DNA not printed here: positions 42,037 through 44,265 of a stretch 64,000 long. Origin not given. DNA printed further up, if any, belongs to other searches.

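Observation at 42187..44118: Lipoprotein fusing two thioredoxin-like domains (one Cys-less, one CPHC) to two tandem tetrahaem cytochrome c modules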

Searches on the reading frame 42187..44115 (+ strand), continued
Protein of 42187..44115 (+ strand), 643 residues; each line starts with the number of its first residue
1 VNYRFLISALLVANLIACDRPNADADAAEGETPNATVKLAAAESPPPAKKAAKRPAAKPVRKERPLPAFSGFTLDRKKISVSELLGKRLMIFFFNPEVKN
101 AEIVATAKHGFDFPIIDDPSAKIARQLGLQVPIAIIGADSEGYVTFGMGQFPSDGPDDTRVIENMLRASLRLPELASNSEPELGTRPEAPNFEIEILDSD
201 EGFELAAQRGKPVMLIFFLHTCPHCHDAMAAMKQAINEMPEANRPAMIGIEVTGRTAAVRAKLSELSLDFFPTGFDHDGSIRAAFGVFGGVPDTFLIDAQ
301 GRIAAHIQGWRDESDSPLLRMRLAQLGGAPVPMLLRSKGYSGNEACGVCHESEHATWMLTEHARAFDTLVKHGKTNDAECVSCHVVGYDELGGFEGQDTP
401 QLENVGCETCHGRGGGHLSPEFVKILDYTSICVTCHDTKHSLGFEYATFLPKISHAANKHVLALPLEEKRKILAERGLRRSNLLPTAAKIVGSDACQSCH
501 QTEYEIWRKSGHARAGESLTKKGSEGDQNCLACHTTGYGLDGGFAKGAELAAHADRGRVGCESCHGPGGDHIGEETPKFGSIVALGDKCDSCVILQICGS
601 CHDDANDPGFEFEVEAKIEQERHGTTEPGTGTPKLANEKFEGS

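Call 9: find_homologous_proteins(query=window:42187-44115:+, max_evalue=0.00001)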
Query window:42187-44115:+ (643 aa): 919 proteins with E <= 0.00001 among 8000 candidates; the best 120 are listed.
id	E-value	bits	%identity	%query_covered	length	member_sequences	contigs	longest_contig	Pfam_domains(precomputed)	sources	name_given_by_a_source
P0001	0.0e+0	1459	95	100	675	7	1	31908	PF14537.12,PF13435.12,PF08534.17,PF13905.13,PF00578.28,PF14522.12,PF22113.2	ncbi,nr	ncbi:MAG: redoxin domain-containing protein [Deltaproteobacteria bacterium]|nr:redoxin domain-contai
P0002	0.0e+0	1254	81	100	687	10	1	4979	PF09699.16,PF14537.12,PF13435.12,PF08534.17,PF13905.13,PF13098.14,PF00578.28,PF14522.12,PF22113.2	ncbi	-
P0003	0.0e+0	1169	76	100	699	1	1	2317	PF14537.12,PF13435.12,PF08534.17,PF13905.13,PF00578.28,PF14522.12,PF22113.2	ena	-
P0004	0.0e+0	1146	75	98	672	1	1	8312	PF14537.12,PF13435.12,PF08534.17,PF13905.13,PF13098.14,PF00578.28,PF14522.12,PF22113.2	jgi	jgi:peroxiredoxin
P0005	0.0e+0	1137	75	97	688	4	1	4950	PF14537.12,PF13435.12,PF08534.17,PF13905.13,PF13098.14,PF00578.28,PF14522.12,PF22113.2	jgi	jgi:peroxiredoxin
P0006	0.0e+0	1125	74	100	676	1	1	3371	PF14537.12,PF13435.12,PF08534.17,PF13905.13,PF00578.28,PF14522.12,PF22113.2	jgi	-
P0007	0.0e+0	1115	73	98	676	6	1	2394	PF14537.12,PF13435.12,PF08534.17,PF13905.13,PF13098.14,PF00578.28,PF14522.12,PF22113.2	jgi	jgi:peroxiredoxin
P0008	4.0e-283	959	62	98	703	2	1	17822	PF13435.12,PF08534.17,PF13905.13,PF00578.28,PF14522.12,PF22113.2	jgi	jgi:peroxiredoxin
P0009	3.9e-280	949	62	98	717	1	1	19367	PF14537.12,PF13435.12,PF08534.17,PF13905.13,PF00578.28,PF14522.12,PF22113.2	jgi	jgi:peroxiredoxin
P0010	7.4e-277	939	60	99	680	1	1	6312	PF13435.12,PF08534.17,PF13905.13,PF00578.28,PF14522.12,PF22113.2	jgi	-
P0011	5.5e-276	936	60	99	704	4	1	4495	PF14537.12,PF13435.12,PF08534.17,PF13905.13,PF00578.28,PF14522.12,PF22113.2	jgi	jgi:peroxiredoxin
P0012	1.5e-270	918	60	98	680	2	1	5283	PF14537.12,PF13435.12,PF08534.17,PF00578.28,PF14522.12,PF22113.2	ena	-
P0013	1.6e-265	901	59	98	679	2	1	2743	PF14537.12,PF13435.12,PF08534.17,PF13905.13,PF00578.28,PF14522.12,PF22113.2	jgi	-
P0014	3.8e-258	877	62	89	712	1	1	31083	PF14537.12,PF13435.12,PF08534.17,PF13905.13,PF00578.28,PF14522.12,PF22113.2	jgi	jgi:peroxiredoxin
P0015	5.4e-258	876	60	89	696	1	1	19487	PF14537.12,PF13435.12,PF08534.17,PF13905.13,PF00578.28,PF14522.12,PF22113.2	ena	-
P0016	1.7e-256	871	61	91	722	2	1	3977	PF14537.12,PF13435.12,PF08534.17,PF13905.13,PF13098.14,PF00578.28,PF14522.12,PF22113.2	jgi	jgi:peroxiredoxin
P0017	7.2e-256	869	58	97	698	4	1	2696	PF14537.12,PF13435.12,PF08534.17,PF13905.13,PF00578.28,PF14522.12,PF22113.2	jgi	jgi:peroxiredoxin/nitrate/TMAO reductase-like tetraheme cytochrome c subunit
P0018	9.2e-253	859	59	98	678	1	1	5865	PF14537.12,PF13435.12,PF08534.17,PF13905.13,PF00578.28,PF14522.12,PF22113.2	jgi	-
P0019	1.3e-251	855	60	91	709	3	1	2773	PF14537.12,PF13435.12,PF08534.17,PF00578.28,PF14522.12,PF22113.2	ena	-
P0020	2.9e-251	854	61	89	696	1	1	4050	PF14537.12,PF13435.12,PF08534.17,PF13905.13,PF00578.28,PF14522.12,PF22113.2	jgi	jgi:peroxiredoxin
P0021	6.8e-251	853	58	96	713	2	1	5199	PF14537.12,PF13435.12,PF08534.17,PF00578.28,PF14522.12,PF22113.2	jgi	jgi:peroxiredoxin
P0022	3.2e-249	847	57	99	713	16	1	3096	PF14537.12,PF13435.12,PF08534.17,PF00578.28,PF14522.12,PF22113.2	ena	-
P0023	3.9e-247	840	59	89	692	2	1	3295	PF14537.12,PF13435.12,PF08534.17,PF13905.13,PF13098.14,PF00578.28,PF14522.12,PF22113.2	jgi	jgi:peroxiredoxin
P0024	5.6e-247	840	59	88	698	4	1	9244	PF14537.12,PF13435.12,PF08534.17,PF13905.13,PF00578.28,PF14522.12,PF22113.2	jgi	jgi:peroxiredoxin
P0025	8.8e-247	839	58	89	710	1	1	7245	PF13435.12,PF08534.17,PF13905.13,PF13098.14,PF00578.28,PF14522.12,PF22113.2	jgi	jgi:peroxiredoxin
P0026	3.8e-246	837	57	99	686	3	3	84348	PF14537.12,PF13435.12,PF08534.17,PF13905.13,PF13098.14,PF00578.28,PF14522.12,PF22113.2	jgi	jgi:peroxiredoxin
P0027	1.9e-245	835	56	99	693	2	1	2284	PF14537.12,PF13435.12,PF08534.17,PF13905.13,PF00578.28,PF14522.12,PF22113.2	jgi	jgi:peroxiredoxin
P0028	4.4e-245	834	59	89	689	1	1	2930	PF13435.12,PF08534.17,PF13905.13,PF13098.14,PF00578.28,PF14522.12,PF22113.2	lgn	-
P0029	8.5e-245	833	56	98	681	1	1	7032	PF14537.12,PF13435.12,PF08534.17,PF13905.13,PF00578.28,PF14522.12,PF22113.2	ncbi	-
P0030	9.7e-245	832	58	89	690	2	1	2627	PF13435.12,PF08534.17,PF13905.13,PF00578.28,PF14522.12,PF22113.2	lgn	-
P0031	2.5e-244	831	60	90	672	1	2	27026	PF14537.12,PF13435.12,PF08534.17,PF13905.13,PF00578.28,PF14522.12,PF22113.2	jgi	jgi:peroxiredoxin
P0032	5.1e-244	830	58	89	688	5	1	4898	PF14537.12,PF13435.12,PF08534.17,PF00578.28,PF14522.12,PF22113.2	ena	-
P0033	1.3e-243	829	56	98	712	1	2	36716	PF14537.12,PF13435.12,PF08534.17,PF13905.13,PF00578.28,PF14522.12,PF22113.2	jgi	jgi:peroxiredoxin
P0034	1.4e-243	829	57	91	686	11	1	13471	PF13435.12,PF08534.17,PF00578.28,PF14522.12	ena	-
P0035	3.2e-243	827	59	90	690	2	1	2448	PF13435.12,PF08534.17,PF13905.13,PF00578.28,PF14522.12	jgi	jgi:peroxiredoxin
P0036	6.6e-243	826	56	99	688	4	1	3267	PF13435.12,PF08534.17,PF00578.28,PF14522.12,PF22113.2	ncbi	-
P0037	1.0e-242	826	56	99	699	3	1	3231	PF13435.12,PF08534.17,PF13905.13,PF00578.28,PF14522.12,PF22113.2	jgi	jgi:peroxiredoxin/nitrate/TMAO reductase-like tetraheme cytochrome c subunit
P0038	1.1e-242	826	56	94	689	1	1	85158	PF14537.12,PF13435.12,PF08534.17,PF13905.13,PF13098.14,PF00578.28,PF14522.12,PF22113.2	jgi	-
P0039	1.6e-242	825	58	92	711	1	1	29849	PF14537.12,PF13435.12,PF08534.17,PF13905.13,PF00578.28,PF14522.12,PF22113.2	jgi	-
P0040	1.8e-242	825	57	90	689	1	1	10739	PF14537.12,PF13435.12,PF08534.17,PF13905.13,PF13098.14,PF00578.28,PF14522.12,PF22113.2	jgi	-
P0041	2.1e-242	825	57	93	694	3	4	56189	PF13435.12,PF08534.17,PF13905.13,PF13098.14,PF00578.28,PF14522.12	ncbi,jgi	ncbi:MAG TPA: multiheme c-type cytochrome [Myxococcota bacterium]|jgi:peroxiredoxin/nitrate/TMAO red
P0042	4.2e-242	824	56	99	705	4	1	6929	PF13435.12,PF08534.17,PF00578.28,PF14522.12,PF22113.2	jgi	jgi:peroxiredoxin/nitrate/TMAO reductase-like tetraheme cytochrome c subunit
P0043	6.5e-242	823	55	98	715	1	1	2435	PF09699.16,PF14537.12,PF13435.12,PF08534.17,PF13905.13,PF00578.28,PF14522.12,PF22113.2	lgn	-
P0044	1.2e-241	822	59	90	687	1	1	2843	PF14537.12,PF13435.12,PF08534.17,PF13098.14,PF00578.28,PF14522.12,PF22113.2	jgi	-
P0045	3.1e-241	821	57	98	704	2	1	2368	PF14537.12,PF13435.12,PF08534.17,PF00578.28,PF14522.12,PF22113.2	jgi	jgi:peroxiredoxin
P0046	9.3e-241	819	58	90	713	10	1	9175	PF14537.12,PF13435.12,PF08534.17,PF00578.28,PF14522.12,PF22113.2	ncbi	-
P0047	2.4e-240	818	55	99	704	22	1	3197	PF14537.12,PF13435.12,PF08534.17,PF00578.28,PF14522.12,PF22113.2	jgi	jgi:peroxiredoxin/nitrate/TMAO reductase-like tetraheme cytochrome c subunit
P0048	2.5e-240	818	54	100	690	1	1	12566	PF13435.12,PF08534.17,PF13905.13,PF13098.14,PF00578.28,PF14522.12,PF22113.2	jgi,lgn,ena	-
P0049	2.6e-240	818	56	98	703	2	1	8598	PF14537.12,PF13435.12,PF08534.17,PF13905.13,PF13098.14,PF00578.28,PF14522.12,PF22113.2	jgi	jgi:peroxiredoxin/nitrate/TMAO reductase-like tetraheme cytochrome c subunit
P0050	2.7e-240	818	57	90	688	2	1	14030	PF13435.12,PF08534.17,PF13905.13,PF13098.14,PF00578.28,PF14522.12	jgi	jgi:peroxiredoxin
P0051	2.7e-240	818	56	99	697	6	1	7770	PF13435.12,PF08534.17,PF00578.28,PF14522.12,PF22113.2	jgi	jgi:peroxiredoxin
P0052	8.9e-240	816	57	90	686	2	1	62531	PF13435.12,PF08534.17,PF00578.28,PF14522.12,PF22113.2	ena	-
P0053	1.1e-239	816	55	99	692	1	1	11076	PF13435.12,PF08534.17,PF13905.13,PF13098.14,PF00578.28,PF14522.12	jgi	jgi:peroxiredoxin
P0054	2.1e-239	815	57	92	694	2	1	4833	PF14537.12,PF13435.12,PF08534.17,PF13905.13,PF00578.28,PF14522.12,PF22113.2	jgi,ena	-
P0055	5.5e-239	813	58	92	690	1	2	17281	PF14537.12,PF13435.12,PF08534.17,PF13905.13,PF13098.14,PF00578.28,PF14522.12,PF22113.2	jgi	jgi:peroxiredoxin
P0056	1.0e-238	813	56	98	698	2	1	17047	PF14537.12,PF13435.12,PF08534.17,PF13905.13,PF00578.28,PF14522.12,PF22113.2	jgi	-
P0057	1.9e-238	812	58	90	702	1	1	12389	PF14537.12,PF13435.12,PF08534.17,PF13905.13,PF00578.28,PF14522.12,PF22113.2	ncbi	ncbi:MAG: multiheme c-type cytochrome [Myxococcota bacterium]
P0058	2.0e-238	812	56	99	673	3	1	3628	PF13435.12,PF08534.17,PF13905.13,PF00578.28,PF14522.12,PF22113.2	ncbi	-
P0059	2.0e-238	812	55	98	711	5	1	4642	PF13435.12,PF08534.17,PF00578.28,PF14522.12,PF22113.2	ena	-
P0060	4.8e-238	810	55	99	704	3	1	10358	PF14537.12,PF13435.12,PF08534.17,PF13905.13,PF00578.28,PF14522.12,PF22113.2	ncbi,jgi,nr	ncbi:MAG: redoxin domain-containing protein [Deltaproteobacteria bacterium]|jgi:peroxiredoxin|nr:red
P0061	9.6e-238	809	57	89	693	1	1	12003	PF13435.12,PF08534.17,PF13098.14,PF00578.28,PF14522.12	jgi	jgi:peroxiredoxin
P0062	1.2e-237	809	57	89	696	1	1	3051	PF13435.12,PF08534.17,PF13905.13,PF13098.14,PF00578.28,PF14522.12,PF22113.2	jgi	jgi:peroxiredoxin/nitrate/TMAO reductase-like tetraheme cytochrome c subunit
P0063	1.3e-237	809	54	98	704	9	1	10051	PF13435.12,PF08534.17,PF00578.28,PF14522.12,PF22113.2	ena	-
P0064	1.4e-237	809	57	93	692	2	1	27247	PF14537.12,PF13435.12,PF08534.17,PF13905.13,PF13098.14,PF00578.28,PF14522.12,PF22113.2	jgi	jgi:peroxiredoxin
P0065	1.5e-237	809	55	98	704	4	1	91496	PF14537.12,PF13435.12,PF08534.17,PF00578.28,PF14522.12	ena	-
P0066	1.6e-237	809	57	90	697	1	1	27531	PF13435.12,PF08534.17,PF13905.13,PF13098.14,PF00578.28,PF13911.13,PF14522.12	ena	-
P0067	2.1e-237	808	57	90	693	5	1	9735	PF14537.12,PF13435.12,PF08534.17,PF13905.13,PF00578.28,PF14522.12,PF22113.2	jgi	jgi:peroxiredoxin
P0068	2.1e-237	808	56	90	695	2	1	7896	PF13435.12,PF08534.17,PF13905.13,PF00578.28,PF14522.12,PF22113.2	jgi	jgi:peroxiredoxin/nitrate/TMAO reductase-like tetraheme cytochrome c subunit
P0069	5.5e-237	807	56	89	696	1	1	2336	PF13435.12,PF08534.17,PF13905.13,PF13098.14,PF00578.28,PF14522.12,PF22113.2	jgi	jgi:peroxiredoxin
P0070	5.7e-237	807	56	99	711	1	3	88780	PF13435.12,PF08534.17,PF00578.28,PF14522.12,PF22113.2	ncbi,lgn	-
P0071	7.6e-237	806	58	89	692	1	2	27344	PF14537.12,PF13435.12,PF08534.17,PF00578.28,PF14522.12,PF22113.2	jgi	jgi:peroxiredoxin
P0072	1.4e-236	806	57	91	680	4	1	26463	PF13435.12,PF08534.17,PF00578.28,PF14522.12,PF22113.2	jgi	jgi:peroxiredoxin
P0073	4.2e-236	804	55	99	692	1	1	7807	PF13435.12,PF08534.17,PF13905.13,PF13098.14,PF00578.28,PF14522.12,PF22113.2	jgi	jgi:peroxiredoxin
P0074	7.9e-236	803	56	90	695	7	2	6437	PF13435.12,PF08534.17,PF03264.20,PF00578.28,PF14522.12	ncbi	-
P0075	1.2e-235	802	55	99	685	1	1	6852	PF13435.12,PF08534.17,PF13905.13,PF00578.28,PF14522.12,PF22113.2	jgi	-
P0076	1.3e-235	802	56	94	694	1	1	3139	PF13435.12,PF08534.17,PF13905.13,PF13098.14,PF00578.28,PF14522.12,PF22113.2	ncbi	-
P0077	1.3e-235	802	55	99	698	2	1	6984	PF13435.12,PF08534.17,PF00578.28,PF14522.12,PF22113.2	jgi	jgi:peroxiredoxin/nitrate/TMAO reductase-like tetraheme cytochrome c subunit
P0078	1.6e-235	802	57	91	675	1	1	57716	PF14537.12,PF13435.12,PF08534.17,PF13905.13,PF00578.28,PF14522.12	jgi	jgi:peroxiredoxin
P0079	2.0e-235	802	55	98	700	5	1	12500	PF13435.12,PF08534.17,PF13905.13,PF13098.14,PF00578.28,PF14522.12,PF22113.2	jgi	jgi:peroxiredoxin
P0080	2.4e-235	801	58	89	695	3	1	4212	PF14537.12,PF13435.12,PF08534.17,PF13905.13,PF00578.28,PF14522.12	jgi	jgi:peroxiredoxin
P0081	2.4e-235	801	56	89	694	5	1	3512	PF13435.12,PF08534.17,PF13905.13,PF13098.14,PF00578.28,PF14522.12,PF22113.2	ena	-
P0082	3.3e-235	801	54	98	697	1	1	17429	PF14537.12,PF13435.12,PF08534.17,PF13905.13,PF00578.28,PF14522.12,PF22113.2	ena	-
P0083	4.2e-235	801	55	99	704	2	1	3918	PF13435.12,PF08534.17,PF13905.13,PF00578.28,PF14522.12,PF22113.2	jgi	jgi:peroxiredoxin/nitrate/TMAO reductase-like tetraheme cytochrome c subunit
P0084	4.4e-235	801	56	98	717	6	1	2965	PF13435.12,PF08534.17,PF00578.28,PF14522.12,PF22113.2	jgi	jgi:peroxiredoxin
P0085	6.5e-235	800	59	91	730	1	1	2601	PF13435.12,PF08534.17,PF13905.13,PF13098.14,PF00578.28,PF14522.12,PF22113.2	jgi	jgi:peroxiredoxin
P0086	8.0e-235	800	55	99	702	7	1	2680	PF13435.12,PF08534.17,PF13905.13,PF13098.14,PF00578.28,PF14522.12,PF22113.2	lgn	-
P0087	9.8e-235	799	57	97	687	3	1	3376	PF14537.12,PF13435.12,PF08534.17,PF13905.13,PF13098.14,PF00578.28,PF14522.12,PF22113.2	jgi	jgi:peroxiredoxin/nitrate/TMAO reductase-like tetraheme cytochrome c subunit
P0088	1.1e-234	799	54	99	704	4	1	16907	PF14537.12,PF13435.12,PF08534.17,PF00578.28,PF14522.12,PF22113.2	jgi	jgi:peroxiredoxin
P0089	1.2e-234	799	56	98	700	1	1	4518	PF14537.12,PF13435.12,PF08534.17,PF00578.28,PF14522.12,PF22113.2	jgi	jgi:peroxiredoxin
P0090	1.3e-234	799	57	90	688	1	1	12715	PF13435.12,PF08534.17,PF13905.13,PF00578.28,PF14522.12,PF22113.2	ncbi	-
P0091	1.4e-234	799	56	96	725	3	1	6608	PF13435.12,PF08534.17,PF13905.13,PF13098.14,PF00578.28,PF14522.12,PF22113.2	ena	-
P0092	1.5e-234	799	58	92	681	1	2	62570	PF14537.12,PF13435.12,PF08534.17,PF13905.13,PF00578.28,PF14522.12,PF22113.2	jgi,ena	-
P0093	1.9e-234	798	57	95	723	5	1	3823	PF13435.12,PF08534.17,PF13905.13,PF00578.28,PF14522.12,PF22113.2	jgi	jgi:peroxiredoxin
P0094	2.3e-234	798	56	95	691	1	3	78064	PF13435.12,PF08534.17,PF13905.13,PF00578.28,PF14522.12,PF22113.2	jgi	jgi:peroxiredoxin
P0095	2.4e-234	798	58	90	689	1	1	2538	PF14537.12,PF13435.12,PF08534.17,PF13905.13,PF00578.28,PF14522.12,PF22113.2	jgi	jgi:peroxiredoxin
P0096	2.8e-234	798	54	100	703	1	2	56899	PF13435.12,PF08534.17,PF00578.28,PF14522.12,PF22113.2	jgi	jgi:peroxiredoxin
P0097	2.9e-234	798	58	91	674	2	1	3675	PF14537.12,PF13435.12,PF08534.17,PF13905.13,PF00578.28,PF14522.12,PF22113.2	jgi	jgi:peroxiredoxin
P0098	3.1e-234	798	57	92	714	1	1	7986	PF13435.12,PF08534.17,PF13905.13,PF13098.14,PF00578.28,PF14522.12,PF22113.2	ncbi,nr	ncbi:MAG TPA: multiheme c-type cytochrome [Myxococcota bacterium]|nr:multiheme c-type cytochrome [My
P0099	5.1e-234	797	58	90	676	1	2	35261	PF14537.12,PF13435.12,PF08534.17,PF13905.13,PF00578.28,PF14522.12,PF22113.2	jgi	jgi:peroxiredoxin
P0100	6.0e-234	797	54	99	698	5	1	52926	PF14537.12,PF13435.12,PF08534.17,PF13905.13,PF13098.14,PF00578.28,PF14522.12,PF22113.2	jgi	-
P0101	9.9e-234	796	57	89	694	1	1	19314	PF13435.12,PF08534.17,PF13098.14,PF00578.28,PF14522.12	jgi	jgi:peroxiredoxin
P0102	1.0e-233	796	56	92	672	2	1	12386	PF14537.12,PF13435.12,PF08534.17,PF13905.13,PF00578.28,PF14522.12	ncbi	ncbi:MAG: multiheme c-type cytochrome [Myxococcota bacterium]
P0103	1.6e-233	795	55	95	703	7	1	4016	PF13435.12,PF08534.17,PF13905.13,PF13098.14,PF00578.28,PF14522.12,PF22113.2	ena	-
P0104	1.6e-233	795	57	89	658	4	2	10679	PF14537.12,PF13435.12,PF08534.17,PF13905.13,PF13098.14,PF00578.28,PF14522.12,PF22113.2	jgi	jgi:peroxiredoxin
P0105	2.3e-233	795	54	98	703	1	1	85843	PF14537.12,PF13435.12,PF08534.17,PF13098.14,PF00578.28,PF14522.12,PF22113.2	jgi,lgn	jgi:peroxiredoxin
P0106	4.6e-233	794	57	91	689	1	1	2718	PF14537.12,PF13435.12,PF08534.17,PF13905.13,PF13098.14,PF00578.28,PF14522.12,PF22113.2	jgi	jgi:peroxiredoxin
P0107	7.1e-233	793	54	98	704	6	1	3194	PF14537.12,PF13435.12,PF08534.17,PF13905.13,PF00578.28,PF14522.12,PF22113.2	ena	-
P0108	1.1e-232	793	54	98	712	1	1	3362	PF14537.12,PF13435.12,PF08534.17,PF13905.13,PF13098.14,PF00578.28,PF14522.12,PF22113.2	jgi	-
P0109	1.1e-232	793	57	89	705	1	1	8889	PF13435.12,PF08534.17,PF13905.13,PF00578.28,PF14522.12,PF22113.2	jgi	jgi:peroxiredoxin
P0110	1.5e-232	792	54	98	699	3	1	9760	PF13435.12,PF08534.17,PF13098.14,PF00578.28,PF14522.12,PF22113.2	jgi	jgi:peroxiredoxin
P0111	1.6e-232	792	55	93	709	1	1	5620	PF13435.12,PF08534.17,PF13905.13,PF13098.14,PF00578.28,PF14522.12,PF22113.2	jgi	jgi:peroxiredoxin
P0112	1.9e-232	792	57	91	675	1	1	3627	PF14537.12,PF13435.12,PF08534.17,PF13905.13,PF00578.28,PF14522.12,PF22113.2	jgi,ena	-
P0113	2.1e-232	792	57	91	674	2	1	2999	PF14537.12,PF13435.12,PF08534.17,PF13905.13,PF00578.28,PF14522.12,PF22113.2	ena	-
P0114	2.4e-232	792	57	88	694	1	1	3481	PF13435.12,PF08534.17,PF00578.28,PF14522.12,PF22113.2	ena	-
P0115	2.6e-232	791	54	97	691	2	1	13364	PF14537.12,PF13435.12,PF08534.17,PF13905.13,PF00578.28,PF14522.12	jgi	jgi:peroxiredoxin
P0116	2.7e-232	791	55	89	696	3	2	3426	PF13435.12,PF08534.17,PF13905.13,PF13098.14,PF00578.28,PF14522.12,PF22113.2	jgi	jgi:peroxiredoxin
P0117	2.8e-232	791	59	90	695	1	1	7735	PF14537.12,PF13435.12,PF08534.17,PF13905.13,PF13098.14,PF00578.28,PF14522.12,PF22113.2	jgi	jgi:peroxiredoxin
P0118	2.8e-232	791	53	99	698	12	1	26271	PF13435.12,PF08534.17,PF13098.14,PF00578.28,PF14522.12,PF22113.2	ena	-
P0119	2.9e-232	791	57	92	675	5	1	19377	PF14537.12,PF13435.12,PF08534.17,PF00578.28,PF14522.12,PF22113.2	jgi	jgi:peroxiredoxin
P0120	3.0e-232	791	56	90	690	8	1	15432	PF14537.12,PF13435.12,PF08534.17,PF13098.14,PF00578.28,PF14522.12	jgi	jgi:peroxiredoxin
